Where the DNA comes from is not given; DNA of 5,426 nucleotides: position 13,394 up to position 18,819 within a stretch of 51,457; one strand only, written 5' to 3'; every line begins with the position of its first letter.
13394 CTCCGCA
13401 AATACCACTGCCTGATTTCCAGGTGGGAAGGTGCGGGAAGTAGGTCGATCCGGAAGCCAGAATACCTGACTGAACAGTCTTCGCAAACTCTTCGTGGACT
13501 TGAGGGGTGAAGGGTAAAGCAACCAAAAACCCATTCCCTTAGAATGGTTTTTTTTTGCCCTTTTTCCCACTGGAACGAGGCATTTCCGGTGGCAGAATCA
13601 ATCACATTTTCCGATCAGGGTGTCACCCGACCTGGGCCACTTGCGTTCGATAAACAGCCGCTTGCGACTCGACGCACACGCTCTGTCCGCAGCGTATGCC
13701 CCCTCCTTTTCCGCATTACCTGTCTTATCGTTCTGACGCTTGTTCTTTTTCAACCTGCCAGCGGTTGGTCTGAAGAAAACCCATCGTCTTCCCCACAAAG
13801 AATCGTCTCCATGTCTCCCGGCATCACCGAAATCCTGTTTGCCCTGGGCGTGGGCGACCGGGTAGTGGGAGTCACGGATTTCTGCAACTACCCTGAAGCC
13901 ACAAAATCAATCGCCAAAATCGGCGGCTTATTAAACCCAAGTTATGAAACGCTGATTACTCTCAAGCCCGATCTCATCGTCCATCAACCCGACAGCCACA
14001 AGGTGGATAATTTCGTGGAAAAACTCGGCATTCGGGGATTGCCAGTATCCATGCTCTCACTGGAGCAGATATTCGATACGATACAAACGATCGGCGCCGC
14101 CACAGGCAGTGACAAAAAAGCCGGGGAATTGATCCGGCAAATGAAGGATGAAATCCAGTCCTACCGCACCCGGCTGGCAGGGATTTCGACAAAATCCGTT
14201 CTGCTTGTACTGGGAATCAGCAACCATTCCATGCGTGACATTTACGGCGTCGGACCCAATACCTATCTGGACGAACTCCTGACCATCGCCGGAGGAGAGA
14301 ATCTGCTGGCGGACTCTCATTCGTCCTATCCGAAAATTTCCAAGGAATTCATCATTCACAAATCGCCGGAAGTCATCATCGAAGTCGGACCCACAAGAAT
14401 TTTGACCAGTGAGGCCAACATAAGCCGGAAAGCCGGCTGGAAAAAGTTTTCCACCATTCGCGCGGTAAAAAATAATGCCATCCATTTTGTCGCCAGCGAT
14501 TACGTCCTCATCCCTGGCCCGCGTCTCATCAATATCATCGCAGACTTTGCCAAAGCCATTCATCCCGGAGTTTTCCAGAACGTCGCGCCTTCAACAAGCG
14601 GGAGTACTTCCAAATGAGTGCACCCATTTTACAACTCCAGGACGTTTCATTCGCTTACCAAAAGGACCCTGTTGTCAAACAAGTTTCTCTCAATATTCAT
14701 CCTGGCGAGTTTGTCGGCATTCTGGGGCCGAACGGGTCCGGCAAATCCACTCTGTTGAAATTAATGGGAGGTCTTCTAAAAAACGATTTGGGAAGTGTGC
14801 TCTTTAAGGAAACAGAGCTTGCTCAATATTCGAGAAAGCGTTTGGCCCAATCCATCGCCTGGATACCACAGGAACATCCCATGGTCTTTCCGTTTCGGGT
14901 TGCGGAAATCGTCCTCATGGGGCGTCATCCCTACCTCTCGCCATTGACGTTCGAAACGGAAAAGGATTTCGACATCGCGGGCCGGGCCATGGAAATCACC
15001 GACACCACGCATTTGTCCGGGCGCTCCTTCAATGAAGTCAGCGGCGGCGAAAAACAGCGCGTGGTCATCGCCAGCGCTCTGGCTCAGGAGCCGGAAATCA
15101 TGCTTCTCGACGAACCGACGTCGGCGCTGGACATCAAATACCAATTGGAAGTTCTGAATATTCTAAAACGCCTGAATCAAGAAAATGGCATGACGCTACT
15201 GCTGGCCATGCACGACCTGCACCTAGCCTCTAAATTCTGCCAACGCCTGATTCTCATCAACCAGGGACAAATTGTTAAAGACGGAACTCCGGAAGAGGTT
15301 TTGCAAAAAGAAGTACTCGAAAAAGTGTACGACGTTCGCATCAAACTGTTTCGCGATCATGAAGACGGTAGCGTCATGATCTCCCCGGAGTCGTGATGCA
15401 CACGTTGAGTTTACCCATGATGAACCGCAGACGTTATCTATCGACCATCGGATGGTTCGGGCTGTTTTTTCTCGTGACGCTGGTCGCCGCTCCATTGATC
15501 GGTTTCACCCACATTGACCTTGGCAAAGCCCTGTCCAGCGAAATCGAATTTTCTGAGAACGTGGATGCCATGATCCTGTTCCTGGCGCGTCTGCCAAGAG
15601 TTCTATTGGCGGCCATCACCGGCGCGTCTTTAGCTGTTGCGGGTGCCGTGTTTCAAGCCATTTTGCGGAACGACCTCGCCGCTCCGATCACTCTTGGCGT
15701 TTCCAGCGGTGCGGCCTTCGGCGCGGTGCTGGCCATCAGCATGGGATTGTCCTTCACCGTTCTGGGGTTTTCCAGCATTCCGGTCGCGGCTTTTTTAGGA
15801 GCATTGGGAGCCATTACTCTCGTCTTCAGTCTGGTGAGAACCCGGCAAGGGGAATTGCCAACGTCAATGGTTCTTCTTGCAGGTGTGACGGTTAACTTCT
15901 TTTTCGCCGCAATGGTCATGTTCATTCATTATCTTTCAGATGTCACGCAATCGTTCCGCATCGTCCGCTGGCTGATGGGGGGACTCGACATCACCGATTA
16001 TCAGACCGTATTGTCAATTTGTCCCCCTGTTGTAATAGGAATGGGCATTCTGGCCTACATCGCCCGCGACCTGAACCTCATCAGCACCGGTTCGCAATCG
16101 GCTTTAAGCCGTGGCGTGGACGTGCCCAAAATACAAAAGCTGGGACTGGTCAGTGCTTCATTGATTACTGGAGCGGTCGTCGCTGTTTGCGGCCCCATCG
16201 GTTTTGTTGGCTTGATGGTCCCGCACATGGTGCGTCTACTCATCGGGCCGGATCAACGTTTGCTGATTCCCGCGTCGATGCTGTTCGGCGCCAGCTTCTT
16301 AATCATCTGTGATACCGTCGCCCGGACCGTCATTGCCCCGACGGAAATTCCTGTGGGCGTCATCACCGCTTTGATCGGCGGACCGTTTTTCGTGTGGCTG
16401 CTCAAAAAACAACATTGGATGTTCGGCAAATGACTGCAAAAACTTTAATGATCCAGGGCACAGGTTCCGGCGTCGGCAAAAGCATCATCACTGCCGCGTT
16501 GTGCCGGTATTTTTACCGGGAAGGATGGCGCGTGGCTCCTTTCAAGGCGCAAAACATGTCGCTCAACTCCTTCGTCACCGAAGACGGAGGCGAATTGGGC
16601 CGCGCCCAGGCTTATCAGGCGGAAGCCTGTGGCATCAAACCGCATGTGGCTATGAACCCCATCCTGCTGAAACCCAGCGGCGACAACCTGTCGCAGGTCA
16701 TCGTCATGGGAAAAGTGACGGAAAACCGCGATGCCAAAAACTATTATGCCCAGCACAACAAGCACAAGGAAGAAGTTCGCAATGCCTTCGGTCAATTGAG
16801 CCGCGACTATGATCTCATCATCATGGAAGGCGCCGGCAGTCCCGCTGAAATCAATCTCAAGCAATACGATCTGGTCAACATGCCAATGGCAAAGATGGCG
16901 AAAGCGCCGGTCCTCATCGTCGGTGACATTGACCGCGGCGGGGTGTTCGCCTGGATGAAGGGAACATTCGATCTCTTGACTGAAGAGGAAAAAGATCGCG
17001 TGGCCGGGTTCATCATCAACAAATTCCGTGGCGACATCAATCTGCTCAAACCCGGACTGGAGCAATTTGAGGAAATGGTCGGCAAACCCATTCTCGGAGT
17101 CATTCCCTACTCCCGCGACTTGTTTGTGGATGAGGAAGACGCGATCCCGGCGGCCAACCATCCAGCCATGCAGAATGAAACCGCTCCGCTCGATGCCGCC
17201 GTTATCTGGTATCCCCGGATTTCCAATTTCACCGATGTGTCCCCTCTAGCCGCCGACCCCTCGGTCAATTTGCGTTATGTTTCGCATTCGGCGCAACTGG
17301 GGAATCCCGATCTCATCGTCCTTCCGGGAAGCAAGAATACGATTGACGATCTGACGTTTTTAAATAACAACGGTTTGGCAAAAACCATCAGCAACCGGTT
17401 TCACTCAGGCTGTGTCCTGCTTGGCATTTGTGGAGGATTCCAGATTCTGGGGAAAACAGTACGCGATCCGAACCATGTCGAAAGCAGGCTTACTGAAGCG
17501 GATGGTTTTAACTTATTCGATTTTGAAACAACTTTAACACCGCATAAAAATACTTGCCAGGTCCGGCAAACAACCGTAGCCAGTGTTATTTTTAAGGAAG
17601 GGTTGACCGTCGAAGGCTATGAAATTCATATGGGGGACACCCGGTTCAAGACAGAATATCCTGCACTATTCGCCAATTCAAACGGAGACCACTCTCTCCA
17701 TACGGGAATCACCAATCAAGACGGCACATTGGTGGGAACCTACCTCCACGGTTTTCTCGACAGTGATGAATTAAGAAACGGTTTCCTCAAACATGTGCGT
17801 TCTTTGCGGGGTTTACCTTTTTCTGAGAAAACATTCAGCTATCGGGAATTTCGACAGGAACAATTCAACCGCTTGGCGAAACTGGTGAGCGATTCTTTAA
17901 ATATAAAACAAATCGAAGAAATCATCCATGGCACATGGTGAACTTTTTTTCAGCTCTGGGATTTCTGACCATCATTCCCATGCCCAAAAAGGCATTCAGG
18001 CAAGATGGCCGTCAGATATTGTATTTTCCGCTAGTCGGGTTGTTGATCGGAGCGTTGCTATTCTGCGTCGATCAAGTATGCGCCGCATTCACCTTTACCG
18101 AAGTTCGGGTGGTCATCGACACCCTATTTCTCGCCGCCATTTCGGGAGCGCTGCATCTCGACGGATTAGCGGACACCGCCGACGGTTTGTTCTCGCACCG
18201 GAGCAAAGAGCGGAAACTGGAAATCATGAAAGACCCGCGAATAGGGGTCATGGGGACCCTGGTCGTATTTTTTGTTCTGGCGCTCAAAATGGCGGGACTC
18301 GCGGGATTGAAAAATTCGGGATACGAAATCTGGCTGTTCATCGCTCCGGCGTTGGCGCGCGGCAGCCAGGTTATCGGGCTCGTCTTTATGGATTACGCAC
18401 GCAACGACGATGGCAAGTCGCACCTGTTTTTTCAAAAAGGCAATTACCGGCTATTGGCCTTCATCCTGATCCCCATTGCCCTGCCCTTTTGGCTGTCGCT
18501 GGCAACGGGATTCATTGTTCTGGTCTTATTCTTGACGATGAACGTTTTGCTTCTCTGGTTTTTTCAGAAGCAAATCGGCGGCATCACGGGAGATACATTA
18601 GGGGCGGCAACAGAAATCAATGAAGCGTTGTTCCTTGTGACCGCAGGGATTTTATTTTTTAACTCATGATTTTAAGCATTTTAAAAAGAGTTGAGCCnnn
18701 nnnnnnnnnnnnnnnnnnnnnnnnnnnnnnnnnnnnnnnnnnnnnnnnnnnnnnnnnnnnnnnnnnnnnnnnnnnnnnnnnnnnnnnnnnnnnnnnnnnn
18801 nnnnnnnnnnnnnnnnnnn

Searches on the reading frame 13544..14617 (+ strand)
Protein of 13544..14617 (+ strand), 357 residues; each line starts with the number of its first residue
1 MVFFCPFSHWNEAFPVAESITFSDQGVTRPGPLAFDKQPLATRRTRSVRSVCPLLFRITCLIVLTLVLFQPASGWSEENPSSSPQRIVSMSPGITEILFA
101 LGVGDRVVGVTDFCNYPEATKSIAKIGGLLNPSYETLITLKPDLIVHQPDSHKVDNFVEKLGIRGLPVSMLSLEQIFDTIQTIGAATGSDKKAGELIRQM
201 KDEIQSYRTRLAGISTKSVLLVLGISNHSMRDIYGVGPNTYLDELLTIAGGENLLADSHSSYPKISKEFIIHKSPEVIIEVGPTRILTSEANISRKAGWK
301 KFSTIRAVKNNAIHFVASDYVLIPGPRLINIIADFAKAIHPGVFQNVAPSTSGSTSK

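Call 8: search_protein_families(library=pfam, proteins=[window:13544-14617:+], max_evalue=0.001)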
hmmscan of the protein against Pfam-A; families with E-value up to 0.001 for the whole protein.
window:13544-14617:+ (357 aa): 1 family
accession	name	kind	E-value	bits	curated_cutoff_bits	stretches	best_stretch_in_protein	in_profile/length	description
PF01497.23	Peripla_BP_2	-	2.2e-31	109.6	27.5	1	87-313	1-228/235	Periplasmic binding protein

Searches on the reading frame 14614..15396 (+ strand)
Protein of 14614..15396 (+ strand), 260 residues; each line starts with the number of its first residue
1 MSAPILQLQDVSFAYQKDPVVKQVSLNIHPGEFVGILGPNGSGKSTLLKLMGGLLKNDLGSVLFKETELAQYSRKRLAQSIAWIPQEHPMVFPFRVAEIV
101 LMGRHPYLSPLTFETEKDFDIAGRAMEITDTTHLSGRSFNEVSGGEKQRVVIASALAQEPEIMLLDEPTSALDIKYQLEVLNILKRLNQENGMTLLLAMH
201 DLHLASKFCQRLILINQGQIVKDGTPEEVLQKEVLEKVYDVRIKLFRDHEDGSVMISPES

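Call 8: search_protein_families(library=pfam, proteins=[window:14614-15396:+], max_evalue=0.001)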
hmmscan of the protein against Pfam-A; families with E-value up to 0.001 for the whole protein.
window:14614-15396:+ (260 aa): 4 families
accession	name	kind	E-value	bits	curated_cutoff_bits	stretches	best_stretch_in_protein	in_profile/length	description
PF00005.33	ABC_tran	-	9.9e-33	114.1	25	1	21-170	1-137/137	ABC transporter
PF13304.12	AAA_21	-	4.1e-10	40.6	27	2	125-204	221-302/304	AAA domain, putative AbiEii toxin, Type IV TA system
PF02463.25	SMC_N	-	1.3e-06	28.5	40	1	22-190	16-189/220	RecF/RecN/SMC N terminal domain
PF13555.12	AAA_29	-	0.00099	19.3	27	0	25-48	16-39/61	P-loop containing region of AAA domain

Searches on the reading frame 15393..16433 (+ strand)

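Call 8: search_protein_families(library=pfam, proteins=[window:15393-16433:+], max_evalue=0.001)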
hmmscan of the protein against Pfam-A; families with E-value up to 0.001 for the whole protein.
window:15393-16433:+ (346 aa): 1 family
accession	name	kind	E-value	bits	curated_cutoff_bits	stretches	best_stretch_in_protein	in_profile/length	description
PF01032.23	FecCD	-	3.2e-90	302.8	26.5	1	27-339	3-311/311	FecCD transport family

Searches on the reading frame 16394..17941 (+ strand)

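Call 8: search_protein_families(library=pfam, proteins=[window:16394-17941:+], max_evalue=0.001)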
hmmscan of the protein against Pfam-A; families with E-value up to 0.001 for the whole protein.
window:16394-17941:+ (515 aa): 4 families
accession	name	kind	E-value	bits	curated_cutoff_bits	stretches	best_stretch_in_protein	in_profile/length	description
PF07685.20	GATase_3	-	2.1e-49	168.3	27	1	269-459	3-195/196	CobB/CobQ-like glutamine amidotransferase domain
PF01656.29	CbiA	-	1.1e-24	87.2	25.4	1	18-243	1-115/125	CobQ/CobB/MinD/ParA nucleotide binding domain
PF13500.12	AAA_26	-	2.7e-16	60.5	27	1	16-243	1-194/198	AAA domain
PF03575.23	Peptidase_S51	-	0.00039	20.6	23.9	1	302-409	80-188/206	Peptidase family S51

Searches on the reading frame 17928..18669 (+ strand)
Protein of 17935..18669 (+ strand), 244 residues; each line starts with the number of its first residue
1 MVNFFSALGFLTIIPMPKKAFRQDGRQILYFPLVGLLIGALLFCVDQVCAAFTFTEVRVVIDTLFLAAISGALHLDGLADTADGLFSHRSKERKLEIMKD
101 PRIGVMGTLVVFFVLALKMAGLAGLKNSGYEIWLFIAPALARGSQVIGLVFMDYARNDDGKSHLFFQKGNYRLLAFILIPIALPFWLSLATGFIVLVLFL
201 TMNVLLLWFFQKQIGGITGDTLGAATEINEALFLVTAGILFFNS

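Call 8: search_protein_families(library=pfam, proteins=[window:17928-18623:+], max_evalue=0.001)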
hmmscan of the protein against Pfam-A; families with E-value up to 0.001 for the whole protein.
window:17928-18623:+ (231 aa): 0 families

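Call 26: search_protein_families(library=ncbifam, proteins=[window:17928-18623:+], max_evalue=0.001)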
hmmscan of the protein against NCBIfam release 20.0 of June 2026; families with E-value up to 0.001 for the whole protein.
window:17928-18623:+ (231 aa): 0 families

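Call 91: search_protein_families(library=pfam, proteins=[window:17935-18669:+, window:17928-18623:+], max_evalue=0.01)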
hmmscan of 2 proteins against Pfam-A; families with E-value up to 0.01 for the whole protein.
window:17935-18669:+ (244 aa): 1 family
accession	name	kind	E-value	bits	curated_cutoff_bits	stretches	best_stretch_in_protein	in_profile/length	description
PF02654.20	CobS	-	3.4e-55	187.9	23.2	1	7-235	1-207/207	Cobalamin-5-phosphate synthase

window:17928-18623:+ (231 aa): 0 families
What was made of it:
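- Tried and rejected: CobS is 17935-18669 (call 91).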
